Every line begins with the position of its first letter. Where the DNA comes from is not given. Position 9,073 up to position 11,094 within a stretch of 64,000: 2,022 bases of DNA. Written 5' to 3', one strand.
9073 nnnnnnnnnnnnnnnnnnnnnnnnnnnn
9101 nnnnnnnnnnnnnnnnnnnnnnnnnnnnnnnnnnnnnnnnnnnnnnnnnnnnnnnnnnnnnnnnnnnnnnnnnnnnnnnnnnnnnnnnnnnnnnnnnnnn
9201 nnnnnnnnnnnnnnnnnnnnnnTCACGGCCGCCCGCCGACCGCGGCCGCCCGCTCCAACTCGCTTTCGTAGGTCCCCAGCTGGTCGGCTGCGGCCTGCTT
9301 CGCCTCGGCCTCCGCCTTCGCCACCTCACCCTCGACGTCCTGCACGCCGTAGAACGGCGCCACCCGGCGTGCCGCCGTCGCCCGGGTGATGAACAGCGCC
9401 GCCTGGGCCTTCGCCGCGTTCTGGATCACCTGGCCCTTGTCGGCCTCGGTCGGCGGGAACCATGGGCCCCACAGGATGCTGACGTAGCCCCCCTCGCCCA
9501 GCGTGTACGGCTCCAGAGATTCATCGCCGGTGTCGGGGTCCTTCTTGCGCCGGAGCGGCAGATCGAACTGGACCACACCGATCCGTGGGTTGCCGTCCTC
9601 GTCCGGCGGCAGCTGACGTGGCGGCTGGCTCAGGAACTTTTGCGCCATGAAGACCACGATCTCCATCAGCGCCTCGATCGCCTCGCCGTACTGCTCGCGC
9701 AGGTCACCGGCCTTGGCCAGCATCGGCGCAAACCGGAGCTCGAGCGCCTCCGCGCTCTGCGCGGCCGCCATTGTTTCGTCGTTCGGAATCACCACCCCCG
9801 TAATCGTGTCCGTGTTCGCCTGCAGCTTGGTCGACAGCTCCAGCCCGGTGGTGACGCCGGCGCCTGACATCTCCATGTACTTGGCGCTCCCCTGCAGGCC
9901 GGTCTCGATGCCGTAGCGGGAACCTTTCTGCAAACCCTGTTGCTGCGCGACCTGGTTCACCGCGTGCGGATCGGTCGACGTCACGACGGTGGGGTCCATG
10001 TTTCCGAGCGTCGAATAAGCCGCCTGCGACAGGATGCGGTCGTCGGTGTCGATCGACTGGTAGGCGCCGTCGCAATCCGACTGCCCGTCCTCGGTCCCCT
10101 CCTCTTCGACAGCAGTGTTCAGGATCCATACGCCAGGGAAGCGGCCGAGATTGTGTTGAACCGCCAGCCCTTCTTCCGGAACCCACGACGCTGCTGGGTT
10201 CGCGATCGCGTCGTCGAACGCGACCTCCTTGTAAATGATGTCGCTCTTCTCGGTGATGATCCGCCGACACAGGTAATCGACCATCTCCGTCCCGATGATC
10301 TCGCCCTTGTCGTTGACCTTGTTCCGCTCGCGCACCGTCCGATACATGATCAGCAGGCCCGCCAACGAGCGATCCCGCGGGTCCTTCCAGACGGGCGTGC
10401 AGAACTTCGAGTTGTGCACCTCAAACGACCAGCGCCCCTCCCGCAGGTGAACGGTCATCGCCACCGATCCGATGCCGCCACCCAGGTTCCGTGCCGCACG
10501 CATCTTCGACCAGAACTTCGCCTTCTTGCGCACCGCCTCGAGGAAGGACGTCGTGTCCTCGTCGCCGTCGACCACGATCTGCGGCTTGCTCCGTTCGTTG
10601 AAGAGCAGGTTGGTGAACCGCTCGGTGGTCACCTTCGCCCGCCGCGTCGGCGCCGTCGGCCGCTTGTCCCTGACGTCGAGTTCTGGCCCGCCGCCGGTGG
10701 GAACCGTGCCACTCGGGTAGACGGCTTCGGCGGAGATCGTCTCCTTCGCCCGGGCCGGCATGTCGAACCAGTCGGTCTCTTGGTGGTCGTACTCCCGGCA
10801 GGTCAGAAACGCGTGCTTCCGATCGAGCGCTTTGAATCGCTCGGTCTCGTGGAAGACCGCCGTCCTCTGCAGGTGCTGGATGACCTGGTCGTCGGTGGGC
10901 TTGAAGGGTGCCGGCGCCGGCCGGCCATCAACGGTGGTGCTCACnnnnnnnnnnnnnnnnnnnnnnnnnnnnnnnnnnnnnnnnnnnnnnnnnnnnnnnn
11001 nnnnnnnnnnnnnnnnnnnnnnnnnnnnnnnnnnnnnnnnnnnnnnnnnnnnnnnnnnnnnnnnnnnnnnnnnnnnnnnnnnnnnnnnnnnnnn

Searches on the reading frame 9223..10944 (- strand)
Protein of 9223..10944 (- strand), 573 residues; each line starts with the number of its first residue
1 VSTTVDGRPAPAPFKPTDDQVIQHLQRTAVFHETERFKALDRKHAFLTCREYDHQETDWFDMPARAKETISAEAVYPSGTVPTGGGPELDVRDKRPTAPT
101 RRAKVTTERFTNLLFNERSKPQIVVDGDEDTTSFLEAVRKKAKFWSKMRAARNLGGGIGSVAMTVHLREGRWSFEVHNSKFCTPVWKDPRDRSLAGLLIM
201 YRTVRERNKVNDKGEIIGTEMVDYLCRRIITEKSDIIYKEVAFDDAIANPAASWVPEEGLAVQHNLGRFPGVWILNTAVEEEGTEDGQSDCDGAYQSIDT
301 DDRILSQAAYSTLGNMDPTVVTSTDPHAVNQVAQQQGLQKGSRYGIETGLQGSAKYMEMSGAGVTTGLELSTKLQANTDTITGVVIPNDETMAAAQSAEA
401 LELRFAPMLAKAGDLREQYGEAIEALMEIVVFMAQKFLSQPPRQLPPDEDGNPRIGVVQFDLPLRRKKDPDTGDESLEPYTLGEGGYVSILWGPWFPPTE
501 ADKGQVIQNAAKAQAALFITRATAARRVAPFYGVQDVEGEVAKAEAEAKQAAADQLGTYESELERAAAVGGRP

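Call 30: search_protein_families(library=pfam, proteins=[window:9223-10944:-], max_evalue=0.01)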
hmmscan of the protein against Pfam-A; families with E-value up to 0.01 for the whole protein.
window:9223-10944:- (573 aa): 1 family
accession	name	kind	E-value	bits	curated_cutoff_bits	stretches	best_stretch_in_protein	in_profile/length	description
PF05133.19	SPP1_portal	-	8.1e-10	38.7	25.5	1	98-431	43-342/416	Phage portal protein, SPP1 Gp6-like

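Call 70: search_dna_similar(query=window:9223-10944:-, collection=phages, mode=protein, max_evalue=0.00001, max_rows=15)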
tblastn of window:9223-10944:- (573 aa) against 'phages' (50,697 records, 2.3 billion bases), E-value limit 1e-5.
Records with a match: 6; places in all: 6; records where one place covers at least 80% of the query: 0.
Best place of each record, by identity: <60% 6.
By first word of the organism name: Ralstonia 4; Komagataeibacter 2.
By host as written in the record: Ralstonia pseudosolanacearum I-31 (MT043) 3; Ralstonia pseudosolanacearum I-31 (MT035) 1; Komagataeibacter xylinus NBRC 13773 1; Komagataeibacter xylinus NBRC 13772 1.
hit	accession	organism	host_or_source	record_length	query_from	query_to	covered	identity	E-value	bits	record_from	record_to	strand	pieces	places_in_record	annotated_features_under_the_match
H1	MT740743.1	Ralstonia phage Hyacinthe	Ralstonia pseudosolanacearum I-31 ...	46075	86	534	78%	25.8%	9e-21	103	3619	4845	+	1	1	portal protein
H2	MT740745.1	Ralstonia phage Raharianne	Ralstonia pseudosolanacearum I-31 ...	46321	86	534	78%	25.8%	9e-21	103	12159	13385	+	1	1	portal protein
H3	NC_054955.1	Ralstonia phage Raharianne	Ralstonia pseudosolanacearum I-31 ...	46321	86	534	78%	25.8%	9e-21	103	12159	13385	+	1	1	portal protein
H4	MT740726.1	Ralstonia phage Albius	Ralstonia pseudosolanacearum I-31 ...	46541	86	534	78%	25.8%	9e-21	103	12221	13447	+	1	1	portal protein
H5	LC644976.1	Komagataeibacter phage phiKX2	Komagataeibacter xylinus NBRC 13773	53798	77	533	80%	23.4%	9e-12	74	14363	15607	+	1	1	phage portal protein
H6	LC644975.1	Komagataeibacter phage phiKX1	Komagataeibacter xylinus NBRC 13772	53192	77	533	80%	23.4%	1e-11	74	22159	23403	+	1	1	phage portal protein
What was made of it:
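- Tried and rejected: The portal has only 23-26%-identical matches in Ralstonia and Komagataeibacter phages (call 70).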
